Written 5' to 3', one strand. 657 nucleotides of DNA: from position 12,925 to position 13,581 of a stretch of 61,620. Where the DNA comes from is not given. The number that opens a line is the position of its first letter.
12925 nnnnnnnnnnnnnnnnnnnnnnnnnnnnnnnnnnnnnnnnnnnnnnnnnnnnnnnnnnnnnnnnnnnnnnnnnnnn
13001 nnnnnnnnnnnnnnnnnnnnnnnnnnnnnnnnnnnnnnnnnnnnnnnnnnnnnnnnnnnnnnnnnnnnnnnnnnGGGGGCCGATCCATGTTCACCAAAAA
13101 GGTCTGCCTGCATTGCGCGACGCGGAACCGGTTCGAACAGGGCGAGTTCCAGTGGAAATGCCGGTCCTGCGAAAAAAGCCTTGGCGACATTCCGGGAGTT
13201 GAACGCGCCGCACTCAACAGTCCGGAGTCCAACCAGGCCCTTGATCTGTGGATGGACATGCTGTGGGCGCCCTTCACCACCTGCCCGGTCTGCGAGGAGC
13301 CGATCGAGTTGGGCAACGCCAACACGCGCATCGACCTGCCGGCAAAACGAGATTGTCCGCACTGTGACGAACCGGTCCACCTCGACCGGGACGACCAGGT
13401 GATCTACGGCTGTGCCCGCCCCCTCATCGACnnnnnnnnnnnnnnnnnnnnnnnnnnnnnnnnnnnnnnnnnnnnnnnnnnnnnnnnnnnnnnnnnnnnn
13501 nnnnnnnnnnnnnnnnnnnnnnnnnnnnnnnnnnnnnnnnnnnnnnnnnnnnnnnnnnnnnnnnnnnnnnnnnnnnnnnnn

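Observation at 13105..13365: Two zinc-ribbon-like CxxC-x(13-20)-CxxC knuckles inserted in a predicted extracytoplasmic binding domain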

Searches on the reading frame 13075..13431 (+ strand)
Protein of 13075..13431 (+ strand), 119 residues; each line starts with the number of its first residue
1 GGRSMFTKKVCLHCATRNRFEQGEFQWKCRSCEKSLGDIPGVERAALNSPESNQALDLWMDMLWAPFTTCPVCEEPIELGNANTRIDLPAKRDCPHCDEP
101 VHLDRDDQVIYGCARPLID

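Call 28: search_protein_families(library=pfam, proteins=[window:13075-13431:+], max_evalue=10)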
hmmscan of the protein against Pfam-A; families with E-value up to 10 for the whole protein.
seq(119 aa): 31 families (the best 25 are shown)
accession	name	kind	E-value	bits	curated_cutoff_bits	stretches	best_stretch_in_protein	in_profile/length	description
PF25403.1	zf-C2H2_ZFAND2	-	0.00023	21.6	27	2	94-106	5-17/40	ZFAND2A/B-like C2H2 zinc finger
PF24042.1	DUF7351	-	0.00058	20.1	31.2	2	10-78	3-77/177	Domain of unknown function (DUF7351)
PF12760.12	Zn_ribbon_IS1595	-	0.00084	19.7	25.4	3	9-34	19-45/46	Transposase zinc-ribbon domain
PF22191.2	IBR_1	-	0.0015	18.8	27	2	92-113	4-24/47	IBR domain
PF12773.13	DZR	-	0.014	16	27.3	0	68-104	13-37/45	Double zinc ribbon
PF15777.11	Anti-TRAP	-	0.031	14.7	32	1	24-51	8-35/59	Tryptophan RNA-binding attenuator protein inhibitory protein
PF07191.17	Zn_ribbon_6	-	0.032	14.7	25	2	69-101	2-26/67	Double zinc ribbon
PF25207.1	DUF7837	-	0.053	14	27.8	2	94-102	8-16/47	Domain of unknown function (DUF7837)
PF13920.12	zf-C3HC4_3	-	0.066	13.5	27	1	68-78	37-47/49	Zinc finger, C3HC4 type (RING finger)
PF07282.18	Cas12f1-like_TNB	-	0.11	13.1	26.3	2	6-35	26-49/60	Cas12f1-like, TNB domain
PF25169.1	DUF7830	-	0.11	12.8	27.5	0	66-81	33-48/72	Domain of unknown function (DUF7830)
PF13248.11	Zn_ribbon_3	-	0.15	12.1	27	1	92-108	3-17/26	zinc-ribbon domain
PF21352.3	Zn_ribbon_Thio2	-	0.19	12.1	27.1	1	10-20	1-11/27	Thioredoxin 2, N-terminal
PF23392.1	DUF7101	-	0.2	12.2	27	1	82-108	61-87/96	Domain of unknown function (DUF7101)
PF20576.3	HEWD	-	0.23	11.6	27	1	83-105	2-24/61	HEWD domain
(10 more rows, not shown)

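Call 45: predict_structure(alignment_id=A4)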
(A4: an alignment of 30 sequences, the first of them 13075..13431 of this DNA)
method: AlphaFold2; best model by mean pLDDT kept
length: 119 residues; sequences in the alignment: 30
mean_pLDDT: 88.3   pTM: 0.56
mean pLDDT of the five models: 88.3, 87.5, 87.3, 87.1, 87.0
residues with pLDDT >= 90: 77; 70-90: 33; 50-70: 6; < 50: 3
segments of 3 or more residues with pLDDT < 50: none
pLDDT, mean of each block of 10 residues (from residue 1): 78 95 89 95 82 85 92 94 93 97 95 63
secondary structure, 60 per line:
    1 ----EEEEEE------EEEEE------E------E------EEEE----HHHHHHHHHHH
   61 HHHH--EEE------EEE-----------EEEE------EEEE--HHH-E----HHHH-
elements in order: E5-10 E17-21 E42-45 H50-64 E67-69 E76-78 E90-93 E100-103 H115-118

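Call 48: fold_search(model_id=the predicted structure, library=pdb)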
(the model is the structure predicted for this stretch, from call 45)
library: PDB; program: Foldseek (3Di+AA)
matches with E <= 10: 103; with E <= 0.001: 0
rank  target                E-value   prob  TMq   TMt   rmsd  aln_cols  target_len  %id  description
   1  9kbo_B                4.2e-01  0.35  0.24  0.11  15.0       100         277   20  Crystal structure of human Shiftless (SFL) containing phosphorylation sites Ser249, Thr250, Thr253 and Ser256 (released 2025-11-19)
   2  9f12_H                9.4e-01  0.08  0.24  0.07  19.1       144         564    8  CryoEM structure of the F plasmid relaxosome with oriT DNA ss-27_-3ds-2_+143 and TraI its TE mode, derived from ss-27_ (released 2025-06-04)
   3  9kbo_C                1.1e+00  0.16  0.23  0.11  14.8       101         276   22  Crystal structure of human Shiftless (SFL) containing phosphorylation sites Ser249, Thr250, Thr253 and Ser256 (released 2025-11-19)
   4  6sw9_W                1.3e+00  0.47  0.25  0.43   5.9        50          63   24  IC2A model of cryo-EM structure of a full archaeal ribosomal translation initiation complex devoid of aIF1 in P. abyss (released 2020-02-19)
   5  7zhg_W                1.5e+00  0.35  0.24  0.42   6.5        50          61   22  High-resolution cryo-EM structure of Pyrococcus abyssi 30S ribosomal subunit bound to mRNA and initiator tRNA anticodo (released 2022-06-29)
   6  8slg_B                1.6e+00  0.14  0.22  0.07  12.4        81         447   16  Crystal Structure of Glycine tRNA ligase from Mycobacterium thermoresistibile (glycyl adenylate bound) (released 2023-05-03)
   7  9gjp_2                1.6e+00  0.11  0.23  0.06   7.5        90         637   16  OCCM maturation intermediate stalled with an Arginine Finger mutation in Mcm5: Conformer 2 (released 2025-03-05)
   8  2e2z_MODEL_1_A        1.8e+00  0.09  0.15  0.18  21.1        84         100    8  Solution NMR structure of yeast Tim15, co-chaperone of mitochondrial Hsp70 (released 2007-10-09)
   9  6skf_Ax               2.3e+00  0.23  0.24  0.41   6.5        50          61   20  Cryo-EM Structure of T. kodakarensis 70S ribosome (released 2020-07-29)
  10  3wwn_B                2.5e+00  0.77  0.30  0.61   2.2        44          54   23  Crystal structure of LysZ from Thermus thermophilus complex with LysW (released 2014-11-19)
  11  9fny_AY               2.5e+00  0.38  0.26  0.46   5.9        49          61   20  PF30S-PF30S dimer mediated by aRDF from P. furiosus (Structure I) (released 2025-01-15)
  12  3axs                  2.5e+00  0.16  0.24  0.09   7.4        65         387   15  Complex structure of tRNA methyltransferase Trm1 from Aquifex aeolicus with sinefungin (released 2011-08-03)
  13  9f0y_H                2.5e+00  0.04  0.23  0.07  19.4       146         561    8  CryoEM structure of the F plasmid relaxosome with TraI in its TE mode, derived from the ss-27_+8ds+9_+143-R Locally-re (released 2025-06-04)
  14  5ncq                  2.7e+00  0.02  0.14  0.03  14.4        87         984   16  Structure of the (SR) Ca2+-ATPase bound to a Tetrahydrocarbazole and TNP-ATP (released 2018-01-10)
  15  5k2m_F                2.8e+00  0.69  0.29  0.60   2.1        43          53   26  Bifunctional LysX/ArgX from Thermococcus kodakarensis with LysW-gamma-AAA (released 2016-09-07)
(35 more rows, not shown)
